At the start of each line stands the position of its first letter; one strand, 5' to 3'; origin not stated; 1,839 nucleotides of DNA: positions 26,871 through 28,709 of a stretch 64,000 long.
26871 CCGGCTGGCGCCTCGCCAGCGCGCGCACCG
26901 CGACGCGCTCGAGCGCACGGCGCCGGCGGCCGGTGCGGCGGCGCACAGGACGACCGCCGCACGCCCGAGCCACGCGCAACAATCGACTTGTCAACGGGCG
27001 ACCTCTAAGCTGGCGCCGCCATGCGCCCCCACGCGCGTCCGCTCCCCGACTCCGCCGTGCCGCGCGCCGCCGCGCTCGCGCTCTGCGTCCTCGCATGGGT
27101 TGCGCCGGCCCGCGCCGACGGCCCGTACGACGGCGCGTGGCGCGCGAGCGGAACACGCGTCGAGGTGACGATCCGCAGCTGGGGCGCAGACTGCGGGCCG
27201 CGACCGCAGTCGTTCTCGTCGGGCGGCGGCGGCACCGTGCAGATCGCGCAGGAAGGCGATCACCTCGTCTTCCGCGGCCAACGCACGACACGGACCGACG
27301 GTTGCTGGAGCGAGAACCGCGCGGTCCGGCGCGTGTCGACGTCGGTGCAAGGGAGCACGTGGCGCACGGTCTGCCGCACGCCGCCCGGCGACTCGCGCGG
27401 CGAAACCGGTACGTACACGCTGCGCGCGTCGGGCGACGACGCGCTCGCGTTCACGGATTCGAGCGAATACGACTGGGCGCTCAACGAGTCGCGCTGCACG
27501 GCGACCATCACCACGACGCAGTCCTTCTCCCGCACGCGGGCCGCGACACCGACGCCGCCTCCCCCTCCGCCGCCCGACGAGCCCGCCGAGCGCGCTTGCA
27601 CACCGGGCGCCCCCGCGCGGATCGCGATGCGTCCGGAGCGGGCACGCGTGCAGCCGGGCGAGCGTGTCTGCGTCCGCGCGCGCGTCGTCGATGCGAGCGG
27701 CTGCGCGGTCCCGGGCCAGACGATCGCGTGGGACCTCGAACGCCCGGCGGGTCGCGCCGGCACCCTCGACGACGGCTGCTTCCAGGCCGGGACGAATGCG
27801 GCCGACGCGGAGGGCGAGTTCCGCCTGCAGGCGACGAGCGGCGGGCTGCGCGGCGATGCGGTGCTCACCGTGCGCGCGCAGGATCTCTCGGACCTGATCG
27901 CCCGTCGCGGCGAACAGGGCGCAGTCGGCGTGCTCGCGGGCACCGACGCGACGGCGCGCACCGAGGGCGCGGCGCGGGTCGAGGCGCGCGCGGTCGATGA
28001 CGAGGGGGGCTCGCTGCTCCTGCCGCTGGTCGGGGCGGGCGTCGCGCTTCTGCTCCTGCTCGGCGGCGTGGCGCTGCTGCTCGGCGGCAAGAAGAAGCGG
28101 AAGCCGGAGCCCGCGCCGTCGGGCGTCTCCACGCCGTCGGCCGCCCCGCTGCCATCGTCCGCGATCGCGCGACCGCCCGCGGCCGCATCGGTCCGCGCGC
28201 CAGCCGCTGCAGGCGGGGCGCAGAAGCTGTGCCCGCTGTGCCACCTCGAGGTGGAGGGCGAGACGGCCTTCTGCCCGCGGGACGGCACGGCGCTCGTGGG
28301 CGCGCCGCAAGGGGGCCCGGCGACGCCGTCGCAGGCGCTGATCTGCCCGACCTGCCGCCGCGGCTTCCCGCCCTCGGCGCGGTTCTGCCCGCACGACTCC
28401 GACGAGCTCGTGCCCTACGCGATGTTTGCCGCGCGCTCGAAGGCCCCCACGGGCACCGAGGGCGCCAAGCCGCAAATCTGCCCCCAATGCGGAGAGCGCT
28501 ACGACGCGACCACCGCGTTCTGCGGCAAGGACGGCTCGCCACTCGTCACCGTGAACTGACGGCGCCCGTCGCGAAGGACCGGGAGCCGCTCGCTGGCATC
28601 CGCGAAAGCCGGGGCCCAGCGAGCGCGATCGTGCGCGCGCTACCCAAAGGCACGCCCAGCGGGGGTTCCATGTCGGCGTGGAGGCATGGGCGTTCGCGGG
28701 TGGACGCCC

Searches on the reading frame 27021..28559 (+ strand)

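Call 32: search_protein_families(library=pfam, proteins=[window:27021-28559:+], max_evalue=0.0001)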
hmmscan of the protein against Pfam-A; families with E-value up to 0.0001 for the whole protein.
window:27021-28559:+ (512 aa): 4 families
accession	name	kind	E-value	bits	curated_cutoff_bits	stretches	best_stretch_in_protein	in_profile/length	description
PF12773.13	DZR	-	3e-08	34.1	27.3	0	442-503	1-43/45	Double zinc ribbon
PF17032.10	Zn_ribbon_15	-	3.9e-06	28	28.9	0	437-458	50-71/73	zinc-ribbon family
PF13240.11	Zn_Ribbon_1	-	2.5e-05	24.4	25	0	487-503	2-18/23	zinc-ribbon domain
PF24460.1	DUF7575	-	7.3e-05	22.5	28.5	0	485-501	4-20/28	Domain of unknown function (DUF7575)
